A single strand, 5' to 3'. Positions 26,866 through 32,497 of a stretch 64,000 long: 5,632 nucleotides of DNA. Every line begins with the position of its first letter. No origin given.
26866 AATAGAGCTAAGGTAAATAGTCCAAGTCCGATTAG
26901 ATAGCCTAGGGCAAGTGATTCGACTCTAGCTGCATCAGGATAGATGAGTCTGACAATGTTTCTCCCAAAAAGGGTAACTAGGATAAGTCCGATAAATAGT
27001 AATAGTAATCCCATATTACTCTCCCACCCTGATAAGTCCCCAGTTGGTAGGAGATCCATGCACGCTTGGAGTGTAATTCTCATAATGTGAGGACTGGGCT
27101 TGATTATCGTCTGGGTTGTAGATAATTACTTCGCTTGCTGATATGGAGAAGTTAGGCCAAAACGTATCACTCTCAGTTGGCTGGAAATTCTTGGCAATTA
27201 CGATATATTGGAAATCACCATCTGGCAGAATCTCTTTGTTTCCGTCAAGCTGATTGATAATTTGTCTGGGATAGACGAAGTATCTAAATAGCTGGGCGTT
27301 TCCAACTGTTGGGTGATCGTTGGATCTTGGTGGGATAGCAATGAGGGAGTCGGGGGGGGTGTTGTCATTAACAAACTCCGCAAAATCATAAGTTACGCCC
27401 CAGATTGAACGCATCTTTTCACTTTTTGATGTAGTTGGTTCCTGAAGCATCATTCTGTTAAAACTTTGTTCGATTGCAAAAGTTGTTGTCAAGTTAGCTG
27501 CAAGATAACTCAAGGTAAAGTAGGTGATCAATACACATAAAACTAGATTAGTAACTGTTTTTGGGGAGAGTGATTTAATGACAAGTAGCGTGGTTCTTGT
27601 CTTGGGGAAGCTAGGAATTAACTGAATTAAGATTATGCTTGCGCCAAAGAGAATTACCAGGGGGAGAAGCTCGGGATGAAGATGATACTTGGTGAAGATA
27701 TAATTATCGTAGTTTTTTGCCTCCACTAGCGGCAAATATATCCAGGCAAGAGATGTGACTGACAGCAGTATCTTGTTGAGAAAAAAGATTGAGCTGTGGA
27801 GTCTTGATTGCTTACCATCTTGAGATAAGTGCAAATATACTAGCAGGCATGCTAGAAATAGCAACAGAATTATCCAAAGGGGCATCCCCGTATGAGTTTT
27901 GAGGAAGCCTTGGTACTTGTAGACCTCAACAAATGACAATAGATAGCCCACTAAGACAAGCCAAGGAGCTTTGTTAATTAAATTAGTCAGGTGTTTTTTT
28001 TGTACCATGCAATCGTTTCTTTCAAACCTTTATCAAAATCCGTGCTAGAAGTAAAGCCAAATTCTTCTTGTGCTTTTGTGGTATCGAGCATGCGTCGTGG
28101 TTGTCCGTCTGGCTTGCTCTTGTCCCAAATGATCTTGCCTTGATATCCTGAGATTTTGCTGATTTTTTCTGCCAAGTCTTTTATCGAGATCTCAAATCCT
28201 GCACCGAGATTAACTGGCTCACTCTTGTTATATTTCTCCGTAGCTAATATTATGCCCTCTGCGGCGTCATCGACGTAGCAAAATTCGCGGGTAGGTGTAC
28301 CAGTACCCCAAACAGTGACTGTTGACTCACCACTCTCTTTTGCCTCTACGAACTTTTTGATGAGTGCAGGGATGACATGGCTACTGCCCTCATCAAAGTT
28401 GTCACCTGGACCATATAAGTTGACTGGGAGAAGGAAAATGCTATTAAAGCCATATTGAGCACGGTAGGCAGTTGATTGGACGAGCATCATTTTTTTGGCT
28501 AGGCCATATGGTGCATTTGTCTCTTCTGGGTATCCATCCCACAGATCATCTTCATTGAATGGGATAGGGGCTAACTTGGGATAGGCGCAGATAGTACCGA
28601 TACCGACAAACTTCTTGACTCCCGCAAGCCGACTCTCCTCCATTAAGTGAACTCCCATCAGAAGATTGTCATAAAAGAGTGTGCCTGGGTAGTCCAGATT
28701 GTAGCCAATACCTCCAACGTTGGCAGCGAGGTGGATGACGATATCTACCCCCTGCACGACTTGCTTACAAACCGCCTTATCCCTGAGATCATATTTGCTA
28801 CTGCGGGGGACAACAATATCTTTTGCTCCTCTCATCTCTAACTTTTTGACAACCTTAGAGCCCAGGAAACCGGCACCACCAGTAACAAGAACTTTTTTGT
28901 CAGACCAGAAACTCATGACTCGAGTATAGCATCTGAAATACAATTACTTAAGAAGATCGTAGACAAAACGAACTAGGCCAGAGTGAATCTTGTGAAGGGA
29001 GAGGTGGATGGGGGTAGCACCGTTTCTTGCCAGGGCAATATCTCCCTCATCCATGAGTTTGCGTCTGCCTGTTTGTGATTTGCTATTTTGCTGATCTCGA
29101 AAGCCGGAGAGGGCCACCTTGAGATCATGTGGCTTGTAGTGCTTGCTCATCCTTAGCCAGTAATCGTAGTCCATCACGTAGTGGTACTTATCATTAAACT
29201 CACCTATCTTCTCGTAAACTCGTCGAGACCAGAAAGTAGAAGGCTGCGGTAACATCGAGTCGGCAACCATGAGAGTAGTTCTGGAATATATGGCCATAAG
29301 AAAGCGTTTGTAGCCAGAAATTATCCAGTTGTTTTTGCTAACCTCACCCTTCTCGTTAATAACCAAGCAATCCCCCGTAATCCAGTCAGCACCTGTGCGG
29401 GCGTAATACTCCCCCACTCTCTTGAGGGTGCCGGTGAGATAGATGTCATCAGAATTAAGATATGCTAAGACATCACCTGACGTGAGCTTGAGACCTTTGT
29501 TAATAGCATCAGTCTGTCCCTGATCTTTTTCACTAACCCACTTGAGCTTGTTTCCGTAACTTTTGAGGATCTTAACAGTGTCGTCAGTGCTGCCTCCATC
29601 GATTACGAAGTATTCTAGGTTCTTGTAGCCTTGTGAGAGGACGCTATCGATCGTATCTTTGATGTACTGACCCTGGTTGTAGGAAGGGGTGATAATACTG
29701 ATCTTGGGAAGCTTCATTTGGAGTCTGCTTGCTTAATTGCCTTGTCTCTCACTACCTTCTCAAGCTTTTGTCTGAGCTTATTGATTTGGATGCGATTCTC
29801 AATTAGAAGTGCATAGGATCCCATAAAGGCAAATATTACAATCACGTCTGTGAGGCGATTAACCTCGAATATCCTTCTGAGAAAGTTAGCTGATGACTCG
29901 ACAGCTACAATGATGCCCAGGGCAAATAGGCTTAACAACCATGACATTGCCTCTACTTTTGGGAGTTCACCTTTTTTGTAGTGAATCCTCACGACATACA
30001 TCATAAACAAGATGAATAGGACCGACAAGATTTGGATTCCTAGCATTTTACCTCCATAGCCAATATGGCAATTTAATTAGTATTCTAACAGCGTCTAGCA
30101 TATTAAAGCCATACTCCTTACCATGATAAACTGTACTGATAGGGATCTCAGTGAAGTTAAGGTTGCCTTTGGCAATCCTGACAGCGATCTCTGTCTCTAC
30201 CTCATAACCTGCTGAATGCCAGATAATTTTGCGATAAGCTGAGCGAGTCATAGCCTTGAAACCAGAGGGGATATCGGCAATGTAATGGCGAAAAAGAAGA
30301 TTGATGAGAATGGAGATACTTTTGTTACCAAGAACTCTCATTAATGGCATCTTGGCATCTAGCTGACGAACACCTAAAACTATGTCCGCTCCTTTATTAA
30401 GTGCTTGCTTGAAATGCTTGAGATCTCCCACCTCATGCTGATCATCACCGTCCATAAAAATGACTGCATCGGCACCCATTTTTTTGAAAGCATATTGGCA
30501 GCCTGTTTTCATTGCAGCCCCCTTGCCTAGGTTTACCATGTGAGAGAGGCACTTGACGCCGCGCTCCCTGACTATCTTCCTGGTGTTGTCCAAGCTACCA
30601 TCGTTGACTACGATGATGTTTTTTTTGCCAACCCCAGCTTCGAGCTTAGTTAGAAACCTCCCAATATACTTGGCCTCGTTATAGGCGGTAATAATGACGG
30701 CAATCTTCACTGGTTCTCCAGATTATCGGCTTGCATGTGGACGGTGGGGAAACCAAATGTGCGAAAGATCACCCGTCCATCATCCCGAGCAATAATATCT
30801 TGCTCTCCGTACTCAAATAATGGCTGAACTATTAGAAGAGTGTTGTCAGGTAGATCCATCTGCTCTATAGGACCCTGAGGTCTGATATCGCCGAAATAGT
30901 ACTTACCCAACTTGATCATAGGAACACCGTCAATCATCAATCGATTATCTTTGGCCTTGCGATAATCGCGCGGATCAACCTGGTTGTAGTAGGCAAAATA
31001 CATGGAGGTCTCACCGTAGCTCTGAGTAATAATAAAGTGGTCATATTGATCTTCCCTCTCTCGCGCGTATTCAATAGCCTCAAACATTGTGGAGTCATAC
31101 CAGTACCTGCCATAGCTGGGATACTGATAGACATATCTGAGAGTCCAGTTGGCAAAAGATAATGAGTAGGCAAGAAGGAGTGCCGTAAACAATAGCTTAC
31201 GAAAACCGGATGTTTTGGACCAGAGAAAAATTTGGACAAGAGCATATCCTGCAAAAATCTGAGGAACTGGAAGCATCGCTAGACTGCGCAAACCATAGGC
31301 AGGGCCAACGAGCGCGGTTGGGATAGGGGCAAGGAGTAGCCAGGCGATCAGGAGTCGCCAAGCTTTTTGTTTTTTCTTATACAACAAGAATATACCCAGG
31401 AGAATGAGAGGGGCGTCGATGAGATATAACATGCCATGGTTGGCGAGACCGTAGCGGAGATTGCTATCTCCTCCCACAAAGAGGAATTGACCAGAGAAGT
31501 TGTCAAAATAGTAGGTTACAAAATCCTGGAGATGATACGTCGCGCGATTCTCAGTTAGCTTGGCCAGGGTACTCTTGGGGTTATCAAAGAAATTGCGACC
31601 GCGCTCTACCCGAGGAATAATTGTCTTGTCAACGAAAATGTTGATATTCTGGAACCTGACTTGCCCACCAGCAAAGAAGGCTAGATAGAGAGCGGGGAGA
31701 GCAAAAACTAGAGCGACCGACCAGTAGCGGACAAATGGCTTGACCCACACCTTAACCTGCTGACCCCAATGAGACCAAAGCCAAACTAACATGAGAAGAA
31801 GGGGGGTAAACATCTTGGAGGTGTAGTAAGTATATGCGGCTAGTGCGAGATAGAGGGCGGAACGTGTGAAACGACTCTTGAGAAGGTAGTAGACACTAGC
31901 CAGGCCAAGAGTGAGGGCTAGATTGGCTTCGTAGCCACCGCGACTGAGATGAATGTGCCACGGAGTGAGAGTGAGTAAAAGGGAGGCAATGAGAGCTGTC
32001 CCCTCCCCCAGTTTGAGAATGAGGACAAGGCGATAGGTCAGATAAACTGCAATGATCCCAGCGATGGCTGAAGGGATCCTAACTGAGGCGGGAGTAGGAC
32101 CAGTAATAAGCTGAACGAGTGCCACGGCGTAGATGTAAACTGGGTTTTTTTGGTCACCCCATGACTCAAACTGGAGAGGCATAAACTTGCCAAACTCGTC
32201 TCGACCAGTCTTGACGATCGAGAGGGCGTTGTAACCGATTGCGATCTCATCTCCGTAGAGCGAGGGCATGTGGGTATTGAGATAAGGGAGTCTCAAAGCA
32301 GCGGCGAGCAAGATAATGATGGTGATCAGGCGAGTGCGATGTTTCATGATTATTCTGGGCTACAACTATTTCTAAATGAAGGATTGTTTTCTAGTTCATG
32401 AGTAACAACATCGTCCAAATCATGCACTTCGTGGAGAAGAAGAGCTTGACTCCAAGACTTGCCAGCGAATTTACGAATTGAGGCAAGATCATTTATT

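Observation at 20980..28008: Tandem duplication of a two-gene membrane module, split by an AT-rich FkbM/HlpA-like insert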

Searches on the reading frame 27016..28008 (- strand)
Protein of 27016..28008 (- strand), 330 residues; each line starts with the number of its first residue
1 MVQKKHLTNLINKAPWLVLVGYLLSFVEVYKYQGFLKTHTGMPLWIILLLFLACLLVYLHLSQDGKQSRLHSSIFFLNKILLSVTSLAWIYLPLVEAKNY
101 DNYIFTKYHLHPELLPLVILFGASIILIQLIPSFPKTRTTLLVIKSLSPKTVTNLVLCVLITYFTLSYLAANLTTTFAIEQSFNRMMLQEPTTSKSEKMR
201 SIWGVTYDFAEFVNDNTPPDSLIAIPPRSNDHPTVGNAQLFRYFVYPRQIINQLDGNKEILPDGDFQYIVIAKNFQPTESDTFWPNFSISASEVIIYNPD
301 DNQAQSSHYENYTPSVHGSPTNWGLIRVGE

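Call 5: search_protein_families(library=pfam, proteins=[window:27016-28008:-], max_evalue=0.1)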
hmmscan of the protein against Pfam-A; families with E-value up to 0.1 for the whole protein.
window:27016-28008:- (330 aa): 2 families
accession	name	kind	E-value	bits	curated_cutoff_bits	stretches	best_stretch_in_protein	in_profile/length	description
PF03303.18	WTF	-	0.041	14.1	25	1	60-112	70-122/224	WTF protein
PF20604.3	DUF6798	-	0.087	13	26.9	0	208-230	5-27/61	Domain of unknown function (DUF6798)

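Call 7: search_protein_families(library=ncbifam, proteins=[window:27016-28008:-], max_evalue=0.1)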
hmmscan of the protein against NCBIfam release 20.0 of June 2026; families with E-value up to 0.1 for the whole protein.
window:27016-28008:- (330 aa): 1 family
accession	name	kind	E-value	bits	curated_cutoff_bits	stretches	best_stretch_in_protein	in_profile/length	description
NF042957.1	phage_res_AbiGI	equivalog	0.0051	16.3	300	1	245-318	116-187/249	abortive phage resistance protein AbiGI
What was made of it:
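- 27016..28008 (-): B2: short, typical form of the B family (330 aa), with 5 predicted TM helices and a conserved outward-facing C-terminal domain. No Pfam or NCBIfam family (calls 5, 7).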

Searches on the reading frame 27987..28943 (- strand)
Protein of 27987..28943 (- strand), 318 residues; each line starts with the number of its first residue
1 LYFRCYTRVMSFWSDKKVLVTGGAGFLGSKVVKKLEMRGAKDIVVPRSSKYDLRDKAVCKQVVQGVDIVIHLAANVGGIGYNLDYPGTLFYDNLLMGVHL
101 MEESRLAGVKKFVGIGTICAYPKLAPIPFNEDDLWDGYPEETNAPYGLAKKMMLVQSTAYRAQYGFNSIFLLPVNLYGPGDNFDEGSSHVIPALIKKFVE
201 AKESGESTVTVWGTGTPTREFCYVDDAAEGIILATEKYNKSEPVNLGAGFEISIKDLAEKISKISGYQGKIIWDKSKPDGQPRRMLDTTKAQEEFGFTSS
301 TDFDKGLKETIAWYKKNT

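Call 25: search_protein_families(library=pfam, proteins=[window:27987-28943:-], max_evalue=0.001)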
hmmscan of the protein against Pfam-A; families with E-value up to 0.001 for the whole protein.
window:27987-28943:- (318 aa): 7 families
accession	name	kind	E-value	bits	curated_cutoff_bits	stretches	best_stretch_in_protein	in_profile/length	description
PF01370.27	Epimerase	-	4.6e-55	187.1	20.9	1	18-247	1-240/240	NAD dependent epimerase/dehydratase family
PF16363.11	GDP_Man_Dehyd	-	4.9e-26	92.4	27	1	50-310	58-332/332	GDP-mannose 4,6 dehydratase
PF02719.21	Polysacc_synt_2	-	4.7e-08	33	20.2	0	195-270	179-252/293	Polysaccharide biosynthesis protein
PF01073.25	3Beta_HSD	-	1.4e-07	31.3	22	0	50-240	51-234/280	3-beta hydroxysteroid dehydrogenase/isomerase family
PF04321.23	RmlD_sub_bind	-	1.4e-06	28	27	1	17-74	2-60/287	RmlD substrate binding domain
PF08659.16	KR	-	0.0005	20.5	22.6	1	18-61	3-47/180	KR domain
PF13460.12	NAD_binding_10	-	0.00069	20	27.2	0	50-125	45-106/184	NAD(P)H-binding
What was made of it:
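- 27987..28943 (-): GDP-L-fucose-synthase-like SDR epimerase/reductase, immediately upstream of B2. PF01370 E 4.6e-55 (call 25).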

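Call 60: search_protein_families(library=ncbifam, proteins=[window:27987-28943:-], max_evalue=0.00001)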
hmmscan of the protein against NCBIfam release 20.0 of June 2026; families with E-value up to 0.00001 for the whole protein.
window:27987-28943:- (318 aa): 18 families
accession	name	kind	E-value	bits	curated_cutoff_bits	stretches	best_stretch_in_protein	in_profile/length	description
NF047922.1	GDPFucSynFcl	equivalog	2.8e-86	289.7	500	1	15-317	2-304/308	GDP-L-fucose synthase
TIGR01179.1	galE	equivalog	2.2e-28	99.1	262.3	1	17-317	1-328/332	UDP-glucose 4-epimerase GalE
TIGR04180.1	EDH_00030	hypoth_equivalog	4e-28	98.3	475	1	52-278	57-271/297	NAD-dependent 4,6-dehydratase LegB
TIGR01181.1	dTDP_gluc_dehyt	equivalog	6.7e-27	94.4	365.1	1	50-317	56-314/321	dTDP-glucose 4,6-dehydratase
NF007490.0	PRK10084.1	subfamily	1.7e-15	56.9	649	1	143-318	164-338/361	dTDP-glucose 4,6-dehydratase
NF007956.0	PRK10675.1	subfamily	2.8e-15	56.3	394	1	50-317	56-332/338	UDP-glucose 4-epimerase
NF042422.1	oxyalk_red_OleD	equivalog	6.9e-14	51.9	580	1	17-240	2-220/329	2-alkyl-3-oxoalkanoate reductase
TIGR03466.1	HpnA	hypoth_equivalog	6.9e-14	51.5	367.65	1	17-117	2-113/327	hopanoid-associated sugar epimerase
NF007582.0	PRK10217.1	equivalog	7.3e-14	51.6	698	1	50-317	57-334/355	dTDP-glucose 4,6-dehydratase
TIGR02197.1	heptose_epim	equivalog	2.1e-13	50.2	274.6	1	18-316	1-315/316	ADP-glyceromanno-heptose 6-epimerase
TIGR02622.1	CDP_4_6_dhtase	equivalog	9.7e-13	48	278.45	1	50-316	60-332/352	CDP-glucose 4,6-dehydratase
NF011728.1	PRK15181.1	equivalog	3.9e-12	45.8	760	1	52-315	77-338/348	Vi polysaccharide biosynthesis UDP-N-acetylglucosaminuronic acid C-4 epimerase TviC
NF052578.1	StrlDmthSdmBMthl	equivalog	6.4e-11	42.6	600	1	19-266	4-246/328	sterol demethylase protein SdmB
NF008360.0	PRK11150.1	equivalog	4e-08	32.8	452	0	18-46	2-30/310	ADP-glyceromanno-heptose 6-epimerase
NF042423.1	oxyalk_red_Shew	equivalog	3e-07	29.8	580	1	16-253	9-239/331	2-alkyl-3-oxoalkanoate reductase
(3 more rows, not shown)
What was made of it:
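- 27987..28943 (-): NCBIfam GDPFucSynFcl 289.7 bits, below the 500-bit cut-off (call 60).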

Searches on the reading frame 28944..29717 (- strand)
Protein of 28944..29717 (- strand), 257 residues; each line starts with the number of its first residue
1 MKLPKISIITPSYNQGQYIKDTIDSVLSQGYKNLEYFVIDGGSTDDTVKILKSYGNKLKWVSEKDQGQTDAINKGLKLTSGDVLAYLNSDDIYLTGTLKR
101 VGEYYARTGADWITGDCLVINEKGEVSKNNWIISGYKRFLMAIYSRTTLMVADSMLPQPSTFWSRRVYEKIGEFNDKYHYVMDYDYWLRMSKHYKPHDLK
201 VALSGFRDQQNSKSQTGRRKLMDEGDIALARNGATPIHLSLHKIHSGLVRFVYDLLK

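Call 25: search_protein_families(library=pfam, proteins=[window:28944-29717:-], max_evalue=0.001)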
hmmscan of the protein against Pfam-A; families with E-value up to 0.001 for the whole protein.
window:28944-29717:- (257 aa): 3 families
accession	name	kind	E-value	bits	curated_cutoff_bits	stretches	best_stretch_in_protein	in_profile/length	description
PF00535.33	Glycos_transf_2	-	4.4e-28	98.8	23.3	1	7-149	1-143/168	Glycosyl transferase family 2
PF10111.15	Glyco_tranf_2_2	-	1.7e-09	38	27.3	1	13-197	7-206/276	Glycosyltransferase like family 2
PF13641.12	Glyco_tranf_2_3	-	3.5e-09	37.4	27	1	4-193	1-197/230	Glycosyltransferase like family 2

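Call 60: search_protein_families(library=ncbifam, proteins=[window:28944-29717:-], max_evalue=0.00001)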
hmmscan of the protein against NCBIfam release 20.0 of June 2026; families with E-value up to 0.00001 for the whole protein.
window:28944-29717:- (257 aa): 17 families
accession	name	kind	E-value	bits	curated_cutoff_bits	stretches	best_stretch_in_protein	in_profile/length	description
NF047683.1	TeichurnBiosyTuaG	equivalog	4.2e-20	72.5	400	1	4-124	6-130/252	teichuronic acid biosynthesis protein TuaG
NF053739.1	GlytfEpsEBac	equivalog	1.9e-16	59.9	450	1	4-226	1-219/265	glycosyltransferase EpsE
TIGR04283.1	glyco_like_mftF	equivalog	1e-15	57.9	182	1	6-199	1-178/221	TIGR04283 family arsenosugar biosynthesis glycosyltransferase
NF007482.0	PRK10073.1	equivalog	1.3e-15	57.3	423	1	3-93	5-98/334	glycosyltransferase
TIGR03937.1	PgaC_IcaA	equivalog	6.5e-15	55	422.3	1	2-92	43-137/407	poly-beta-1,6-N-acetyl-D-glucosamine synthase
NF050050.1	ProtGlycPglI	equivalog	3.9e-14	52.7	500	1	4-128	2-129/306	GalNAc(5)-diNAcBac-PP-undecaprenol beta-1,3-glucosyltransferase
TIGR04009.1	wcaE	equivalog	8.7e-14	51.4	369.2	1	6-125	3-127/248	colanic acid biosynthesis glycosyltransferase WcaE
TIGR04182.1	glyco_TIGR04182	equivalog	1.4e-12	47.6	325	1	6-132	2-124/293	S-layer glycoprotein N-glycosyltransferase AglJ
TIGR03111.1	glyc2_xrt_Gpos1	hypoth_equivalog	7.9e-09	34.8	363.95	1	2-124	47-176/439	TIGR03111 family XrtG-associated glycosyltransferase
TIGR03965.1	mycofact_glyco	equivalog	8.8e-09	34.7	280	1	3-189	73-262/467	mycofactocin biosynthesis glycosyltransferase MftF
NF038299.1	EPS_HpsN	equivalog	9.6e-09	34.6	425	1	4-99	1-100/317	hormogonium polysaccharide biosynthesis glycosyltransferase HpsN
NF041394.1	GtaseAglG_Halo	equivalog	1.3e-08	34.5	440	1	5-110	2-112/304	glucosyl-dolichyl phosphate glucuronosyltransferase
NF041875.1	EPS_EpsD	equivalog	2e-08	34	370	1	6-100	1-99/325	exopolysaccharide biosynthesis glycosyltransferase EpsD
NF010496.0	PRK13915.1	equivalog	6e-08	32.1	262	1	5-90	32-126/307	glucosyl-3-phosphoglycerate synthase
NF038302.1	EPS_HpsE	equivalog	5.4e-07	28.9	300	1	6-92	3-98/307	hormogonium polysaccharide biosynthesis glycosyltransferase HpsE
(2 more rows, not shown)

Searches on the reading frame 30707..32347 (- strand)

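Call 5: search_protein_families(library=pfam, proteins=[window:30707-32347:-], max_evalue=0.1)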
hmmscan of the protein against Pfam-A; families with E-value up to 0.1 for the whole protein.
window:30707-32347:- (546 aa): 2 families
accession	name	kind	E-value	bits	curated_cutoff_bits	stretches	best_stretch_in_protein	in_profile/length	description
PF13231.12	PMT_2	-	6.2e-07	30.2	26.1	1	67-221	2-159/160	Dolichyl-phosphate-mannose-protein mannosyltransferase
PF17370.7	DUF5392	-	0.081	13.5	25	0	210-279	61-130/139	Family of unknown function (DUF5392)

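Call 7: search_protein_families(library=ncbifam, proteins=[window:30707-32347:-], max_evalue=0.1)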
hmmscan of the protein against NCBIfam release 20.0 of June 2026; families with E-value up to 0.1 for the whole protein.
window:30707-32347:- (546 aa): 0 families
